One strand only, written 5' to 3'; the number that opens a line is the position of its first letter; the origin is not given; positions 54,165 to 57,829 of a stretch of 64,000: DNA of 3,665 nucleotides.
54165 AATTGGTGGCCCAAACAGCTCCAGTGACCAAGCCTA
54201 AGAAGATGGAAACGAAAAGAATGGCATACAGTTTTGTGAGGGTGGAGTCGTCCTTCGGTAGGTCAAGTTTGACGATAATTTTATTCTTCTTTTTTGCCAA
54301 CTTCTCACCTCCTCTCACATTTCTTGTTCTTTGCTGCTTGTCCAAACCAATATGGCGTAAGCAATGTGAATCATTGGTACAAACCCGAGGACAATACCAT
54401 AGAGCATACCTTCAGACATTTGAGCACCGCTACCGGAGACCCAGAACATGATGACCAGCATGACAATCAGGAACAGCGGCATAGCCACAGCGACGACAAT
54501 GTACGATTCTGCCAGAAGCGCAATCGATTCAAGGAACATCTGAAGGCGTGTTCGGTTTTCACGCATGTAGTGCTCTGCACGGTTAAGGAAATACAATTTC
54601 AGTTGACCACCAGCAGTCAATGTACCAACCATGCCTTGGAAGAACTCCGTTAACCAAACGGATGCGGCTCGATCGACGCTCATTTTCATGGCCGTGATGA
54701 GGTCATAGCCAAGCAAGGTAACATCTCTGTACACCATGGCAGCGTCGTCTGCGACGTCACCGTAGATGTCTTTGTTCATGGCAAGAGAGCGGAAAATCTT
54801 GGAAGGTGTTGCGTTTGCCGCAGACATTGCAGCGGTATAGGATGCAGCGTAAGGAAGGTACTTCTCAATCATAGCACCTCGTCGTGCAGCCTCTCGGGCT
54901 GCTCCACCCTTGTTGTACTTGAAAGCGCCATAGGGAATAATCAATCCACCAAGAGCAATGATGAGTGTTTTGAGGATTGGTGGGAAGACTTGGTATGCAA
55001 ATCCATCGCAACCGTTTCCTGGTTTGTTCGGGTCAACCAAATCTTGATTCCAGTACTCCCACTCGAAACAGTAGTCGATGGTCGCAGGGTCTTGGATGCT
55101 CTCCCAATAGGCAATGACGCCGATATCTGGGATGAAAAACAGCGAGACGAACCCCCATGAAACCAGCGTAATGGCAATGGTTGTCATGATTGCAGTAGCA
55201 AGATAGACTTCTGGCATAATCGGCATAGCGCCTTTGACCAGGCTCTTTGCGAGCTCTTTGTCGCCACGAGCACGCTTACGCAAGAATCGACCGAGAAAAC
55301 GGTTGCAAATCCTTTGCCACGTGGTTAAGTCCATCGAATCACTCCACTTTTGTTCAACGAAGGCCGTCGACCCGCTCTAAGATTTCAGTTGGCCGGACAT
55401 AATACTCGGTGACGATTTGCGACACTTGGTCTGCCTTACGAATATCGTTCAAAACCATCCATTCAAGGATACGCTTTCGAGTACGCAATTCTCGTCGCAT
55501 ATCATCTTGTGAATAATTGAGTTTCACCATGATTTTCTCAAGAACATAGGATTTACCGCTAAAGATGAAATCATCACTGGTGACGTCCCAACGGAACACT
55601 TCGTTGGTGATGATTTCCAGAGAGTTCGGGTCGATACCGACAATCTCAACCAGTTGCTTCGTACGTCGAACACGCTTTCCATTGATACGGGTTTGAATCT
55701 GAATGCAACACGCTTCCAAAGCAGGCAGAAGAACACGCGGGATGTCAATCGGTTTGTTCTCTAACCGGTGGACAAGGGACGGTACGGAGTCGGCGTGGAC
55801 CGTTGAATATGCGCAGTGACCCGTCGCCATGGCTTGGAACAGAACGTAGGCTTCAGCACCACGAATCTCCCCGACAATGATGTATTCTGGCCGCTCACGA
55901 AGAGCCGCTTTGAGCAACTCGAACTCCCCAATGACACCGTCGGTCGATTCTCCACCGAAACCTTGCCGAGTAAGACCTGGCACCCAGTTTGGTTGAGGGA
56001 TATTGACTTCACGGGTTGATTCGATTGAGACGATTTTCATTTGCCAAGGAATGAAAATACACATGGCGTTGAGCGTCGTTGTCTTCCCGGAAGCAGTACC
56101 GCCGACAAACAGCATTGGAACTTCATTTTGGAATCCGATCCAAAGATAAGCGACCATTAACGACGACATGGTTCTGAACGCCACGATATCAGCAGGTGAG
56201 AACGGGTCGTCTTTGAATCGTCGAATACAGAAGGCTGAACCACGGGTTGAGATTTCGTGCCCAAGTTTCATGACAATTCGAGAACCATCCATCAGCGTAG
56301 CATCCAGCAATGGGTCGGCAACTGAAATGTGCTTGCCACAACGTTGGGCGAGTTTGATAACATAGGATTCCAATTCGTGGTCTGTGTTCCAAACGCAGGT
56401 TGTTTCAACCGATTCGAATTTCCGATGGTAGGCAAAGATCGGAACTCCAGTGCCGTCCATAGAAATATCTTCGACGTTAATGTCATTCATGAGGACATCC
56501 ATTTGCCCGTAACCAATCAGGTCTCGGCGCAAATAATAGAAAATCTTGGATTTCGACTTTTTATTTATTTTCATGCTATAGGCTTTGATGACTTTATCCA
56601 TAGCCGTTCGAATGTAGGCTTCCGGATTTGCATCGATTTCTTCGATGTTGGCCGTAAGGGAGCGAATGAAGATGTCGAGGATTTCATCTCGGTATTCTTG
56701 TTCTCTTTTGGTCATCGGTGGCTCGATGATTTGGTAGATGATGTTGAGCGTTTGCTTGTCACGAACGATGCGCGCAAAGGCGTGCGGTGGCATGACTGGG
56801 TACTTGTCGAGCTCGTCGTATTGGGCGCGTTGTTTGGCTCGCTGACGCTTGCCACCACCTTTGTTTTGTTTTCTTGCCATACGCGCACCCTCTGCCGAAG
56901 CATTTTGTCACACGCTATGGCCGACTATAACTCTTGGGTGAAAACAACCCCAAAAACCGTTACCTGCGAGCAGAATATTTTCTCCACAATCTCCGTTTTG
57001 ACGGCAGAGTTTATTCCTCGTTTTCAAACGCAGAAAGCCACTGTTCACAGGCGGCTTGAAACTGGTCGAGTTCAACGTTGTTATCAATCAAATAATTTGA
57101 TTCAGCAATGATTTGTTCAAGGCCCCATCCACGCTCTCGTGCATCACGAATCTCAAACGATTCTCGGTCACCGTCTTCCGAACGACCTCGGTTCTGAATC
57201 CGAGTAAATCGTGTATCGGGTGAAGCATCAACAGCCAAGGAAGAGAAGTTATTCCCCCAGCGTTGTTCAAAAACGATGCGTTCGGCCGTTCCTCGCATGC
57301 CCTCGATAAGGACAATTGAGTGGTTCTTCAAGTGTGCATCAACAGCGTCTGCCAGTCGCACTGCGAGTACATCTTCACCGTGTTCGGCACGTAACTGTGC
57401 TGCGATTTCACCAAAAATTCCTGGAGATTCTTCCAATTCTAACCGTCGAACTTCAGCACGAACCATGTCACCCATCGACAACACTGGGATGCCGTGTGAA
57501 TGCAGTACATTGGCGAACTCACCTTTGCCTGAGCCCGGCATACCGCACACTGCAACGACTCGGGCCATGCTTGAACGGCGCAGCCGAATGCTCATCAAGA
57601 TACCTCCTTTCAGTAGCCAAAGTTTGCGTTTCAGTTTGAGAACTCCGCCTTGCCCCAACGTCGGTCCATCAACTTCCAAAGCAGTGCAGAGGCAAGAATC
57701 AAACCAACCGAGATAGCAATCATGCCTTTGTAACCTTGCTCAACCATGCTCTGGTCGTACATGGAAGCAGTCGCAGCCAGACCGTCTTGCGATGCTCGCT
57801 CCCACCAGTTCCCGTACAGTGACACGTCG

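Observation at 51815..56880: Compact Tad or archaellum-like assembly operon with a split membrane platform and two A|Q class-III-signal proteins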

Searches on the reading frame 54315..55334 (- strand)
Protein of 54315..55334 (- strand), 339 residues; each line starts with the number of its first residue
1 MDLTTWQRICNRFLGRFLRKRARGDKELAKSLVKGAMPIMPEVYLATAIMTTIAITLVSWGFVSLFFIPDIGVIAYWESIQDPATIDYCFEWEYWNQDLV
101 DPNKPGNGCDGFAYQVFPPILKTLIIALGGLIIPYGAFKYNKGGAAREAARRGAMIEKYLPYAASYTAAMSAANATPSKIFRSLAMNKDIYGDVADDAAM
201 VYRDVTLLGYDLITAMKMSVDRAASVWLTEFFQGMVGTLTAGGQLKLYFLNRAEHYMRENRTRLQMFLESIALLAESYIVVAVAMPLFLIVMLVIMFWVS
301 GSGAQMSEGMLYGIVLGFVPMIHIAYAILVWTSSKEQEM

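Call 3: search_protein_families(library=pfam, proteins=[window:54315-55334:-], max_evalue=1)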
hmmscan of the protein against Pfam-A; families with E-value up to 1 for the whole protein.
window:54315-55334:- (339 aa): 3 families
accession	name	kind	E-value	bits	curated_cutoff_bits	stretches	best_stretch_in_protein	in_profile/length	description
PF00482.28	T2SSF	-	7.6e-12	45.7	25.2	1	166-292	4-124/125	Type II secretion system (T2SS), protein F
PF14079.11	DUF4260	-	0.065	13.7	27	1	45-77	12-44/113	Domain of unknown function (DUF4260)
PF02529.20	PetG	-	0.14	12.5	23.7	1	306-320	1-15/36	Cytochrome B6-F complex subunit 5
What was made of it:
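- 54315..55334 (-): Platform protein 1 (339 aa), equivalent to the N-terminal half of FlaJ/PilC. It has one T2SSF domain, four TM helices, and a 44-aa external loop with 2 Cys. Pfam T2SSF at residues 166-292 (call 3).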

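Call 4: search_protein_families(library=ncbifam, proteins=[window:54315-55334:-], max_evalue=1)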
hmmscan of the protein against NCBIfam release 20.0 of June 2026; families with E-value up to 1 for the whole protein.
window:54315-55334:- (339 aa): 5 families
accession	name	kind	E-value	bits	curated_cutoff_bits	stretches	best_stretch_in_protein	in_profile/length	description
NF004704.2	PRK06041.1-2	equivalog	4.7e-14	52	550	1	122-307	46-224/555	archaellar assembly protein ArlJ/FlaJ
NF046075.1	UpsF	equivalog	2.7e-07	29.7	400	1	155-292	84-220/484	membrane pilin protein UpsF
NF053673.1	bindosome_BasF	exception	5.1e-07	28.6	1300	1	128-317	178-356/656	bindosome assembly system membrane anchoring protein BasF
NF004705.1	PRK06041.1-3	equivalog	1.5e-06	27.5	400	1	160-328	7-172/465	archaellar assembly protein ArlJ/FlaJ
NF004703.2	PRK06041.1-1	equivalog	1.9e-06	26.5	570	1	151-306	31-186/525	archaellar assembly protein ArlJ/FlaJ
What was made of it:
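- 54315..55334 (-): NCBIfam FlaJ model positions 46-224 of 555 (call 4).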

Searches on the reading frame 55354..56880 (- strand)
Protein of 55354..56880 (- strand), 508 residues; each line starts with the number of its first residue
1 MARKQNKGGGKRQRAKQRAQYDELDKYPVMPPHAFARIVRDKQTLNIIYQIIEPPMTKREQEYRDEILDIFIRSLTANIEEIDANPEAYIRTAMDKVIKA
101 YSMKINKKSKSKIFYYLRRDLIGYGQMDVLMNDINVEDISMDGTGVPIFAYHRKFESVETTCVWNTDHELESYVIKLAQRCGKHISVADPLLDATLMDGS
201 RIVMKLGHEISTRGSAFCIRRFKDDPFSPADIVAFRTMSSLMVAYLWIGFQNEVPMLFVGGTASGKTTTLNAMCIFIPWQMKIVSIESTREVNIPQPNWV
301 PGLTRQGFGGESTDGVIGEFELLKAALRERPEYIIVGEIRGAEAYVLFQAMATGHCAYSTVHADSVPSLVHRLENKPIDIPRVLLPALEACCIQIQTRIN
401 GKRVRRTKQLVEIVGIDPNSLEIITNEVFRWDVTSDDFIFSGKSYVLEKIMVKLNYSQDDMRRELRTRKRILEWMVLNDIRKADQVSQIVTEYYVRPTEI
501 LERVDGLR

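Call 3: search_protein_families(library=pfam, proteins=[window:55354-56880:-], max_evalue=1)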
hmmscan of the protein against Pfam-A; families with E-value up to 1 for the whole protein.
window:55354-56880:- (508 aa): 7 families
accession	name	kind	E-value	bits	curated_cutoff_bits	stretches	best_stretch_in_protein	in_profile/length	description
PF00437.27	T2SSE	-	1.2e-24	87.2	24.9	1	193-375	74-257/370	Type II/IV secretion system protein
PF23989.1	PilB3_C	-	0.0022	18.5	27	1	443-505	9-71/83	PilB3-like, C-terminal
PF04286.17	DUF445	-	0.042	14.2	33.8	1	35-107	150-224/368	Protein of unknown function (DUF445)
PF01580.24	FtsK_SpoIIIE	-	0.076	12.9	24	1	251-273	35-59/221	FtsK/SpoIIIE family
PF12844.13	HTH_19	-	0.088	13.2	30.2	0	447-474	4-32/64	Helix-turn-helix domain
PF12775.13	AAA_7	-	0.12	12.3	25.8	1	249-275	29-55/181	P-loop containing dynein motor region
PF13476.12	AAA_23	-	0.2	12.7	27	1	257-277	23-43/201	AAA domain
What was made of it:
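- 55354..56880 (-): Assembly ATPase of the PilB/FlaI family, 508 aa, with an intact Walker A (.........). Pfam T2SSE E=1.2e-24 and sub-threshold PilB3_C (call 3).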

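Call 4: search_protein_families(library=ncbifam, proteins=[window:55354-56880:-], max_evalue=1)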
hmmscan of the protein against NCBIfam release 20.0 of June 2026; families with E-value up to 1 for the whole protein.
window:55354-56880:- (508 aa): 20 families
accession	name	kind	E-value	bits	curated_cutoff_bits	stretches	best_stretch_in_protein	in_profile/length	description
NF058587.1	archaellum_moto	equivalog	5.5e-117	391.7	550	1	42-495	66-519/527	archaellum flagellar ATPase motor FlaI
NF053672.1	bindosome_BasE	exception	9.7e-57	192.8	1000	1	24-495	41-509/512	bindosome assembly system ATPase subunit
TIGR03819.1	heli_sec_ATPase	hypoth_equivalog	6.4e-37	127.5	373.15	1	91-374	18-298/340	TadA family conjugal transfer-associated ATPase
TIGR02788.1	VirB11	equivalog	5.9e-31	107.6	249.95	2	249-373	140-262/308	P-type DNA transfer ATPase VirB11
TIGR02782.1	TrbB_P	equivalog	2.8e-24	86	304.55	1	168-419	52-299/303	P-type conjugative transfer ATPase TrbB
NF010475.0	PRK13900.1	equivalog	3.2e-24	85.6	389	1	256-368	163-274/333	type IV secretion system ATPase VirB11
NF010469.0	PRK13894.1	subfamily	1.6e-21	77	508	1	170-416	67-310/320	conjugal transfer ATPase TrbB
NF010425.0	PRK13851.1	equivalog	3.6e-16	59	461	1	245-363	154-270/344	type IV secretion system protein VirB11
NF041000.1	ATPase_ComGA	equivalog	9e-16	57.7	300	1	256-376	131-245/267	competence type IV pilus ATPase ComGA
NF010407.0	PRK13833.1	subfamily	1.3e-15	57.7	499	1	214-400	105-286/323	conjugal transfer protein TrbB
TIGR01420.1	pilT_fam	subfamily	7e-13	48.5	319.1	1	256-373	125-239/343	PilT/PilU family type 4a pilus ATPase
TIGR02538.1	type_IV_pilB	equivalog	3e-11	42.7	675.65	1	257-377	320-433/564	type IV-A pilus assembly ATPase PilB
NF007755.0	PRK10436.1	equivalog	3.8e-10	39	617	1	256-386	222-343/465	type II secretion system protein GspE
TIGR02533.1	type_II_gspE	equivalog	4.6e-09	35.5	630.25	1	256-375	246-358/486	type II secretion system ATPase GspE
NF053534.1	T4PilAsmATPsTfpB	equivalog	8.9e-09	34.3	850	1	256-375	339-451/584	type IV pilus assembly ATPase TfpB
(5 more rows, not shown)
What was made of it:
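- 55354..56880 (-): NCBIfam FlaI 391.7 bits, below the 550 cut-off (call 4).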

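Call 30: search_solved_structures(query=window:55354-56880:-, max_evalue=1e-10)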
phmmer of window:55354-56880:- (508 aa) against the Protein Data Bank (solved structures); distinct sequences matched with E-value up to 1e-10: 9.
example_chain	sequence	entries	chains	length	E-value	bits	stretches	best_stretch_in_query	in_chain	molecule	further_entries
2oap_1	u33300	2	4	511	2.1e-116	392.5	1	25-501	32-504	Type II secretion system protein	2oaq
4ii7_A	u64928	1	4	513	6.7e-78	265.5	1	49-477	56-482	FlaI ATPase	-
4ihq_A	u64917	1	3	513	4.5e-77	262.8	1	49-477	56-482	FlaI ATPase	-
8rkd_E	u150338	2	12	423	4.5e-35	124.3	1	98-437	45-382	Pilus assembly ATPase CpaF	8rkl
8rjf_A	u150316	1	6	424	4.5e-35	124.3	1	98-437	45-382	Pilus assembly ATPase CpaF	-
9e24_A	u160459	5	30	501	6.5e-35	123.7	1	91-437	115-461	CpaF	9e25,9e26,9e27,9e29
6bge_A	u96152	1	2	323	1.4e-14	56.7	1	256-375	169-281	VirB11-like protein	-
1g6o_A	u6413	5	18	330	1.5e-14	56.6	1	256-375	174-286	CAG-ALPHA | virB11 homolog | Cag-alfa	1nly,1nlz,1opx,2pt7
2gza_A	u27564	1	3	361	1.2e-11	47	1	232-373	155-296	Type IV secretion system protein VirB11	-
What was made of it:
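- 55354..56880 (-): PDB: 2OAP 392 bits, FlaI 265, CpaF 124 (call 30).
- On Archaeal type IV pilus system (type IV filament superfamily): 2OAP 392 bits (call 30).
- On Bacterial Tad pilus: CpaF 124 bits (call 30).
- Closest known: Archaeoglobus fulgidus secretion ATPase GspE. Same: It is the best solved-structure relative of the ATPase: 392 bits over residues 25-501 (call 30).
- This compares with 392 bits for A. fulgidus GspE 2OAP, 265 for FlaI and 124 for CpaF (call 30).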

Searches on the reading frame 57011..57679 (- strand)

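Call 3: search_protein_families(library=pfam, proteins=[window:57011-57679:-], max_evalue=1)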
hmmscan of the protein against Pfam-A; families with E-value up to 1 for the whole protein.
window:57011-57679:- (222 aa): 5 families
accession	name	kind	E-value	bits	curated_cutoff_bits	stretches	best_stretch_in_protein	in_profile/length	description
PF13207.12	AAA_17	-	1.2e-12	48.7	27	1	46-169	2-130/136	AAA domain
PF13238.12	AAA_18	-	3.4e-11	44.1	29.4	1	42-179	1-126/128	AAA domain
PF13671.12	AAA_33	-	6.2e-05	23.8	27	1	41-169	1-123/143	AAA domain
PF00406.28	ADK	-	0.0003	21.4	26.8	1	44-79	1-37/151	Adenylate kinase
PF01121.26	CoaE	-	0.14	12.3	27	1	41-81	2-41/180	Dephospho-CoA kinase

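Call 4: search_protein_families(library=ncbifam, proteins=[window:57011-57679:-], max_evalue=1)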
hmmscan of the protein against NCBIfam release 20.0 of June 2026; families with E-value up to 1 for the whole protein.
window:57011-57679:- (222 aa): 21 families
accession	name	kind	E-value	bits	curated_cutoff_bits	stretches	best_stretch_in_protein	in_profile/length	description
TIGR01360.1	aden_kin_iso1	equivalog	6.3e-08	32.5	284.1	1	40-169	4-132/188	adenylate kinase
NF006226.0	PRK08356.1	equivalog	9.5e-06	25.5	189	1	92-215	70-190/195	hypothetical protein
NF001381.0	PRK00279.1-3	equivalog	2.5e-05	24.1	187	1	43-78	4-40/188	adenylate kinase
NF041025.1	antiphage_deaminase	equivalog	2.5e-05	23.3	400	1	110-218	95-209/437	anti-phage dCTP deaminase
NF001379.0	PRK00279.1-1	equivalog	5.5e-05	22.6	268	1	44-79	5-41/216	adenylate kinase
TIGR01351.1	adk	subfamily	5.6e-05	22.9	168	1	44-78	4-39/212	adenylate kinase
NF001380.0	PRK00279.1-2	equivalog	0.00022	20.7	251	1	44-78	5-40/216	adenylate kinase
TIGR01359.1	UMP_CMP_kin_fam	subfamily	0.00024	21.1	207.6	1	41-167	1-129/185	UMP-CMP kinase family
NF010381.0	PRK13808.1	equivalog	0.00027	20.5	426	1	44-77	5-39/335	adenylate kinase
NF002700.0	PRK02496.1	equivalog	0.0013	18.5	262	1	40-78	3-41/184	adenylate kinase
NF011104.0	PRK14531.1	equivalog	0.0014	18.3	160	1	43-78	6-42/183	adenylate kinase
NF011100.0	PRK14527.1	equivalog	0.003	17.2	154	1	37-79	4-47/191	adenylate kinase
NF001387.0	PRK00279.2-5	equivalog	0.0042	16.7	373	1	43-79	4-41/224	adenylate kinase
NF001386.0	PRK00279.2-4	equivalog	0.0056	16.3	256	1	39-80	3-44/220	adenylate kinase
NF011101.0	PRK14528.1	equivalog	0.0057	16.4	195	1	43-78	5-41/187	adenylate kinase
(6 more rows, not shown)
